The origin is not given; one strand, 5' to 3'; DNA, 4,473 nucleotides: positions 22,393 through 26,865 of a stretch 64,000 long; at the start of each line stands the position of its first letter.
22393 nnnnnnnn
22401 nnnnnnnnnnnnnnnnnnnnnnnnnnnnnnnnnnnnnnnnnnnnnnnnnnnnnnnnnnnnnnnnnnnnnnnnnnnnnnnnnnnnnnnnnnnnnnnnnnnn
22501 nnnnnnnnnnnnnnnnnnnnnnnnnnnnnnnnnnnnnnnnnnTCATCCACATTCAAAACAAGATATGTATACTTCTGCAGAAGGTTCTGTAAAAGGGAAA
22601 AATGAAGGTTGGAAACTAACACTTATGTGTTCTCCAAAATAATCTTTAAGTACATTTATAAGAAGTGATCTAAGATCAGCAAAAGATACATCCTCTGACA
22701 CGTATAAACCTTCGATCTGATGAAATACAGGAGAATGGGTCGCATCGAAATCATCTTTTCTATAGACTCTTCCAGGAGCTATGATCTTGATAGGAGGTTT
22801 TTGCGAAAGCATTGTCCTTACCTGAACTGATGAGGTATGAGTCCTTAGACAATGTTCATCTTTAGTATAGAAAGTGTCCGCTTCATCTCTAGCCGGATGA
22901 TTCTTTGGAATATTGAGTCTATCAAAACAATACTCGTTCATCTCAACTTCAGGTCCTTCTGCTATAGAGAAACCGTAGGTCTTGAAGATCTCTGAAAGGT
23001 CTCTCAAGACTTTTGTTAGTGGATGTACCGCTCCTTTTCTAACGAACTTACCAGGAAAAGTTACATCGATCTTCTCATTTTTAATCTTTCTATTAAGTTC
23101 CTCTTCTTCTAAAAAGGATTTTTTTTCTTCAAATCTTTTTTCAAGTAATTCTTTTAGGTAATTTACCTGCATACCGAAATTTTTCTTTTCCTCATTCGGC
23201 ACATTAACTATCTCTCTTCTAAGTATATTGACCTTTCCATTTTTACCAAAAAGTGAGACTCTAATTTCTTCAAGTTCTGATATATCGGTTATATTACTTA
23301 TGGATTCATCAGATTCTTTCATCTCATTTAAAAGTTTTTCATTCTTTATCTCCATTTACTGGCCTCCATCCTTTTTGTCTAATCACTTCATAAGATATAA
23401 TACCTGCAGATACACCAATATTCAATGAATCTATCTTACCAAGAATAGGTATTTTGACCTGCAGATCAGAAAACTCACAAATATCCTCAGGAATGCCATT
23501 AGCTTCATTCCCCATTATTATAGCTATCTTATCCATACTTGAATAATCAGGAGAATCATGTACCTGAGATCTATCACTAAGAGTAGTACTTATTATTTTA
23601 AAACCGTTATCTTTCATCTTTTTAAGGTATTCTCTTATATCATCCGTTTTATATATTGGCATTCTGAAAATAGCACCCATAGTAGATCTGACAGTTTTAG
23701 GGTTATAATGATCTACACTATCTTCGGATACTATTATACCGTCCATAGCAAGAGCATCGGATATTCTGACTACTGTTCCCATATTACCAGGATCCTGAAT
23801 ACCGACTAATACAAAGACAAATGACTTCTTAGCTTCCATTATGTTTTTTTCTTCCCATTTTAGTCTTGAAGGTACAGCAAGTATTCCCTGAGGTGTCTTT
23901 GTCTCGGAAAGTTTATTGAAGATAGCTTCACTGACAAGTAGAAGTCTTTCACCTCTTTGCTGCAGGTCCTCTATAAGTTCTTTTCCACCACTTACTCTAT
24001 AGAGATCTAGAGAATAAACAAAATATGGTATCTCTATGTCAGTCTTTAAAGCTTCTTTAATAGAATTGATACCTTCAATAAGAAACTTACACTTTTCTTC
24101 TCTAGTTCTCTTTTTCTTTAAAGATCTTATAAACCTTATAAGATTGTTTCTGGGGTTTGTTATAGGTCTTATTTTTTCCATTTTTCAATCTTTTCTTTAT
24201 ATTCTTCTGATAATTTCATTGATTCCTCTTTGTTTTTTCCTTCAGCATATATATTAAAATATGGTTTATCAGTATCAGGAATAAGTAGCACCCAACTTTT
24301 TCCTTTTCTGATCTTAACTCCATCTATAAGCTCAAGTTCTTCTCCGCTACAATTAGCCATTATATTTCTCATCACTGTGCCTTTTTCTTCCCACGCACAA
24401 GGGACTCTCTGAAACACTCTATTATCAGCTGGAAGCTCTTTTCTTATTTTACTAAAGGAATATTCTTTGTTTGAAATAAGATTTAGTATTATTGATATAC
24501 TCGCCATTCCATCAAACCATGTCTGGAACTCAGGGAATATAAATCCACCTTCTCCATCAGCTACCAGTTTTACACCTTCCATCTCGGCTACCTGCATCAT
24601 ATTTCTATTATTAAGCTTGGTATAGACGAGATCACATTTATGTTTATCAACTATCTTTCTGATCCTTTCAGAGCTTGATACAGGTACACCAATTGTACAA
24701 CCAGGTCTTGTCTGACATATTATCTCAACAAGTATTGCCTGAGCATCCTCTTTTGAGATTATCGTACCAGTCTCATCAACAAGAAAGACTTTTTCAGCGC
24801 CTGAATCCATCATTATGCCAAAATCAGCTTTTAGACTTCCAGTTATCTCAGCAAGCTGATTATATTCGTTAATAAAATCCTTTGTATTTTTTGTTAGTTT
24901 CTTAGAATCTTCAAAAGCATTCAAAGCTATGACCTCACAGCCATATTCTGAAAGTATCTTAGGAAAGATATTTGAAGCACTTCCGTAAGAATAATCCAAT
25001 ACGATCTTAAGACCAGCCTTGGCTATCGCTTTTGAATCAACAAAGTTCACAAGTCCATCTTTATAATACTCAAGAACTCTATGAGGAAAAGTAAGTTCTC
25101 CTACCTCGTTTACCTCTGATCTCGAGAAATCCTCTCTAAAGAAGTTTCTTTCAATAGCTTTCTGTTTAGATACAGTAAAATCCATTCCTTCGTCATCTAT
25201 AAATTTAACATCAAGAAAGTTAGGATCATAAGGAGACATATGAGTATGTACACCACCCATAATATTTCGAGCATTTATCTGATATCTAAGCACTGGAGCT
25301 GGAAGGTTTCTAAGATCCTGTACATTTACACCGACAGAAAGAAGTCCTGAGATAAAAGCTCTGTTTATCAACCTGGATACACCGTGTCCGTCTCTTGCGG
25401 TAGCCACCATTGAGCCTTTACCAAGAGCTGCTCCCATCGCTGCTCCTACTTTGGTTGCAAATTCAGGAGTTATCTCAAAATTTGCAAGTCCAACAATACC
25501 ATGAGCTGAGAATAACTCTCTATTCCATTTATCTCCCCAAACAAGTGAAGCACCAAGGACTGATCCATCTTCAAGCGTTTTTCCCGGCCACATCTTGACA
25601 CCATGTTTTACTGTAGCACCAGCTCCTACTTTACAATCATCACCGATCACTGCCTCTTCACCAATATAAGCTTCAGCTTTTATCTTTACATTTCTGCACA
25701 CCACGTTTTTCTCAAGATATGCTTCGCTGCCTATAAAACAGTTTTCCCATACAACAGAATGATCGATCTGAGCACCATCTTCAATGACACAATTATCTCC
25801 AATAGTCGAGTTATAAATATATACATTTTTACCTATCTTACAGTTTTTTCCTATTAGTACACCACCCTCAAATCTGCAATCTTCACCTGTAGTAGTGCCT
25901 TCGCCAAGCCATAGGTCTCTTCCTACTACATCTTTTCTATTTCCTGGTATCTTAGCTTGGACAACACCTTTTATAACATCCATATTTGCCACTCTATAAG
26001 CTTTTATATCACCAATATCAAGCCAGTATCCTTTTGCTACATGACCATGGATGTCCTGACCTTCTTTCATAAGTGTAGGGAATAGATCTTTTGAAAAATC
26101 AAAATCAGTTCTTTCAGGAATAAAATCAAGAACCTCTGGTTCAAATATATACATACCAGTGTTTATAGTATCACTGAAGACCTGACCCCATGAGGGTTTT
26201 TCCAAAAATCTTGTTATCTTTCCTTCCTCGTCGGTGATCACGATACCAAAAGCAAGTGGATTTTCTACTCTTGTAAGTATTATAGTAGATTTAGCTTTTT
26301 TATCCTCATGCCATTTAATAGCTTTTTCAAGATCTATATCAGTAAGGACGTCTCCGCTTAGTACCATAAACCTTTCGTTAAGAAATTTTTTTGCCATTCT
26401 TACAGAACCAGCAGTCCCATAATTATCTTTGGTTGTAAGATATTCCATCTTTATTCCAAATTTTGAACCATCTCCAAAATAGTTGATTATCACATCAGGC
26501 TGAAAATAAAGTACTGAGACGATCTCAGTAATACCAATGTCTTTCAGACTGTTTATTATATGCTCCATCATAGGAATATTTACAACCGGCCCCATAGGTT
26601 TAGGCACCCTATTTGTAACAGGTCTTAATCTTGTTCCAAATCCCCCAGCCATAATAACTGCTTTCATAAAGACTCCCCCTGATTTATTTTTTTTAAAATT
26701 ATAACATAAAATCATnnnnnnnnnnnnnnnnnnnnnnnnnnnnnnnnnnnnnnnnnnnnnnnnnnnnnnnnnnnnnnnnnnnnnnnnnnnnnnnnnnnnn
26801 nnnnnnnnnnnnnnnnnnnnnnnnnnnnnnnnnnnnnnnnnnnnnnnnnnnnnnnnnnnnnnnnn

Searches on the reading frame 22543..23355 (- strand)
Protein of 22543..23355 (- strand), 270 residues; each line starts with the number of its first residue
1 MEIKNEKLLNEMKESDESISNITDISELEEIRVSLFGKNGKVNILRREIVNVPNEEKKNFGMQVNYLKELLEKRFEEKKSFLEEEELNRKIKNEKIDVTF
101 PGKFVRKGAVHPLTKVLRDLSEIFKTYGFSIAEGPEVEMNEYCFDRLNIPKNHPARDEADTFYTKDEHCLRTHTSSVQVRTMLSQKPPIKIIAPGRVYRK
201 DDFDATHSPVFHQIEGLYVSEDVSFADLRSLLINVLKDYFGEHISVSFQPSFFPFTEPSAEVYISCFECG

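Call 81: search_protein_families(library=pfam, proteins=[window:22543-23355:-], max_evalue=0.001)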
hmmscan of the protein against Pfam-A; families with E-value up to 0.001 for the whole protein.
window:22543-23355:- (270 aa): 2 families
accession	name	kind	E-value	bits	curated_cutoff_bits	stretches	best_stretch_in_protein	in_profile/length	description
PF01409.25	tRNA-synt_2d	-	4.7e-64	216.6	19.8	1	95-266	1-180/246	tRNA synthetases class II core domain (F)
PF02912.23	Phe_tRNA-synt_N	-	2.9e-18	66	22.3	1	24-90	2-68/69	Aminoacyl tRNA synthetase class II, N-terminal domain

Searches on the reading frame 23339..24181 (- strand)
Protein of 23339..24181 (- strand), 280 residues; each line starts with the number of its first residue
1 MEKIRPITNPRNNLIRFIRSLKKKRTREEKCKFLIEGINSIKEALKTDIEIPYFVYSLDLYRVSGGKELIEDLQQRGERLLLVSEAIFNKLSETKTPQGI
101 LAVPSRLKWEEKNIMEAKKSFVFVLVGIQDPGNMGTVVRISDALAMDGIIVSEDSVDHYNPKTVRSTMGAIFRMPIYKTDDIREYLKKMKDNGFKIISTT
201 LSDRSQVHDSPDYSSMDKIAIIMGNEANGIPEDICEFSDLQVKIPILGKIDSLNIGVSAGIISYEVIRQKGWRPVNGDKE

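Call 81: search_protein_families(library=pfam, proteins=[window:23339-24181:-], max_evalue=0.001)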
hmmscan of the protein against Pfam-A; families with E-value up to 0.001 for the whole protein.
window:23339-24181:- (280 aa): 3 families
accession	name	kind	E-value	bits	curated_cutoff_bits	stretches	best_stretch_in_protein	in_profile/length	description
PF00588.24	SpoU_methylase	-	4.8e-38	130.9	29.7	1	121-264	2-142/142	SpoU rRNA Methylase family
PF22435.1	MRM3-like_sub_bind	-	6.5e-19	68.6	27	1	12-102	1-84/84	MRM3-like substrate binding domain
PF08032.17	SpoU_sub_bind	-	1e-10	42.2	22.8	1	34-103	1-69/76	RNA 2'-O ribose methyltransferase substrate binding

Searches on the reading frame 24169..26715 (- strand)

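Call 14: search_protein_families(library=phrogs, proteins=[window:24169-26715:-], max_evalue=0.00001)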
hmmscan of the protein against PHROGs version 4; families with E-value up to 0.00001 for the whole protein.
window:24169-26715:- (848 aa): 5 families
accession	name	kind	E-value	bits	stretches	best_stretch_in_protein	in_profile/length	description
phrog_3980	-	unknown function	6.1e-27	95.4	1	17-196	3-183/495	-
phrog_5353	-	unknown function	1.5e-21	78.1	1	264-375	41-167/256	-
phrog_20109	-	unknown function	1.1e-10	41.7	1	433-831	47-470/489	-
phrog_2154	-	unknown function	5.4e-10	40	0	260-331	99-174/185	-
phrog_4098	-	unknown function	1.7e-06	27.8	1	18-138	3-119/559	-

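Call 81: search_protein_families(library=pfam, proteins=[window:24169-26715:-], max_evalue=0.001)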
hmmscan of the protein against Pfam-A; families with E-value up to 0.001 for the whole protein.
window:24169-26715:- (848 aa): 10 families
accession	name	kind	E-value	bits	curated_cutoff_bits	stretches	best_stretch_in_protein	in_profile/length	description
PF00483.29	NTP_transferase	-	5.5e-54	183.8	21.2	1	18-248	1-243/245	Nucleotidyl transferase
PF25084.1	LbH_EIF2B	-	6.4e-23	81.2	54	1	271-369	7-105/105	EIF2B subunit epsilon LbH domain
PF02878.22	PGM_PMM_I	-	9.9e-21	74.3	22.5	1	400-531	2-137/138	Phosphoglucomutase/phosphomannomutase, alpha/beta/alpha domain I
PF00132.30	Hexapep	-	6.5e-18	64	27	2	338-371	3-36/36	Bacterial transferase hexapeptide (six repeats)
PF02879.22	PGM_PMM_II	-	3.7e-15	56.8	29.3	1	550-650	2-103/103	Phosphoglucomutase/phosphomannomutase, alpha/beta/alpha domain II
PF14602.12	Hexapep_2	-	2.1e-10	40.6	27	1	286-315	2-30/34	Hexapeptide repeat of succinyl-transferase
PF24894.1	Hexapep_GlmU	-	3.8e-09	37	23.3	1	288-354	21-86/104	GlmU-like, C-terminal hexapeptide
PF02880.22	PGM_PMM_III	-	6.7e-08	33.1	20.7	1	660-762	7-112/115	Phosphoglucomutase/phosphomannomutase, alpha/beta/alpha domain III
PF25087.1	GMPPB_C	-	3e-06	27.3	39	1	287-364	12-84/110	GMPPB C-terminal domain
PF12804.13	NTP_transf_3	-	2.1e-05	25.2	27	1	19-123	1-96/160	MobA-like NTP transferase domain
